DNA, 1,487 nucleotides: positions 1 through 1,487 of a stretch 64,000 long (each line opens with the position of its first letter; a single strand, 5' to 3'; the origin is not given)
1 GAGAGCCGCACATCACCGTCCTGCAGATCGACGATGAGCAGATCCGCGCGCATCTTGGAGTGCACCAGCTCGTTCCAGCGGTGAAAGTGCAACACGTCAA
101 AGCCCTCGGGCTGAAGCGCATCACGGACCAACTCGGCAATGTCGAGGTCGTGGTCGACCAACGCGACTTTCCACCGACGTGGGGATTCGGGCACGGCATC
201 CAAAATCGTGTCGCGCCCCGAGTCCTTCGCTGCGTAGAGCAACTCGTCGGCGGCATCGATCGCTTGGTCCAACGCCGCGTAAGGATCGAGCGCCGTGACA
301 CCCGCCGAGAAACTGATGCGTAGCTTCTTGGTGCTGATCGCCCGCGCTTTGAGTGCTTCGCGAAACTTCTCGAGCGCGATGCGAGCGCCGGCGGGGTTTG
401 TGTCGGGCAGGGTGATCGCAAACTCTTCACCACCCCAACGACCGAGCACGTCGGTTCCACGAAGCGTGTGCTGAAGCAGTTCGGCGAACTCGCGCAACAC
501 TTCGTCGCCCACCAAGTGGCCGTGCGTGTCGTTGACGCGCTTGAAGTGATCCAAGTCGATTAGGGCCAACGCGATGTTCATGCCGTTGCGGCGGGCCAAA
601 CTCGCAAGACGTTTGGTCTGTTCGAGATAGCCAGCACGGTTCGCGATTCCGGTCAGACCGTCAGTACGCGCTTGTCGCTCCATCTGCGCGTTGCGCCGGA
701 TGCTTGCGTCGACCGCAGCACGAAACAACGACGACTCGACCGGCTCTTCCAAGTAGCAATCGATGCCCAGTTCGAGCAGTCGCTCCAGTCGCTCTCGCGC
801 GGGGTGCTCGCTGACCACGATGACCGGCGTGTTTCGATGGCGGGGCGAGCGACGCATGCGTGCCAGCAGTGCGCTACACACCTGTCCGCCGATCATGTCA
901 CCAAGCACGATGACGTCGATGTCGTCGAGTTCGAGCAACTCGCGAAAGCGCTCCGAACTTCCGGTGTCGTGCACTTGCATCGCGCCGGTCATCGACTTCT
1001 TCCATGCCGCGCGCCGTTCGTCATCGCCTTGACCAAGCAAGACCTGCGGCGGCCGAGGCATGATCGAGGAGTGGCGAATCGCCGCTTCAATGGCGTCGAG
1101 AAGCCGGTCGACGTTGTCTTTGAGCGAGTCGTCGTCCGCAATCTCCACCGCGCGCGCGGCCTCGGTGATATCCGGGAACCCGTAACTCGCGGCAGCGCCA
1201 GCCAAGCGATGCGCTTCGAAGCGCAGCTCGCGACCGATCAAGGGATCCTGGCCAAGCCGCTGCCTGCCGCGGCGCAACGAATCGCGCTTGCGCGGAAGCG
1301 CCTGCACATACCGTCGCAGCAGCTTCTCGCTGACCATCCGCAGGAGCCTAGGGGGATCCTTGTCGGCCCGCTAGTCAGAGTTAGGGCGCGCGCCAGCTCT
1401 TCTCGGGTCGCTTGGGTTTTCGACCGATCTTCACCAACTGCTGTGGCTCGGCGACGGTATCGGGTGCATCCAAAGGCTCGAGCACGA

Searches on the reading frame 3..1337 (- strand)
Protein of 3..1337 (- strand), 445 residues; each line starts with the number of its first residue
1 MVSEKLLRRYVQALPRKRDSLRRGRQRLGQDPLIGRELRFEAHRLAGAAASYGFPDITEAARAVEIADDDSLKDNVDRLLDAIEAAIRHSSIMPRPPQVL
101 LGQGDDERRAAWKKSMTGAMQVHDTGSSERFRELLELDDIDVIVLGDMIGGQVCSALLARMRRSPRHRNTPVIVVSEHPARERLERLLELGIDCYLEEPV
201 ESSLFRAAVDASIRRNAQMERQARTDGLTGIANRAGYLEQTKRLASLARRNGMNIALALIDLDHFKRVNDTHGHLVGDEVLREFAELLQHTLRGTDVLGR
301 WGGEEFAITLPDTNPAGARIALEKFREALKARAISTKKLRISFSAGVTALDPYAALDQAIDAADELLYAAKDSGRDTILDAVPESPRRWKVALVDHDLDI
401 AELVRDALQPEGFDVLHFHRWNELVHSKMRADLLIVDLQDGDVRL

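Call 114: search_protein_families(library=pfam, max_evalue=0.00001, proteins=[window:3-1337:-])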
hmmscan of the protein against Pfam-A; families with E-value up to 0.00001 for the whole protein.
window:3-1337:- (445 aa): 3 families
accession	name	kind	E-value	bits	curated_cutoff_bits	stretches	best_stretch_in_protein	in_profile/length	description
PF00990.26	GGDEF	-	2.1e-41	141.8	23.8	1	224-376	2-160/161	Diguanylate cyclase, GGDEF domain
PF00072.30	Response_reg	-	3.1e-09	37.4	30.2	1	119-209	22-110/111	Response regulator receiver domain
PF01627.28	Hpt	-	8.8e-08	32.7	24.6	1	6-86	2-81/84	Hpt domain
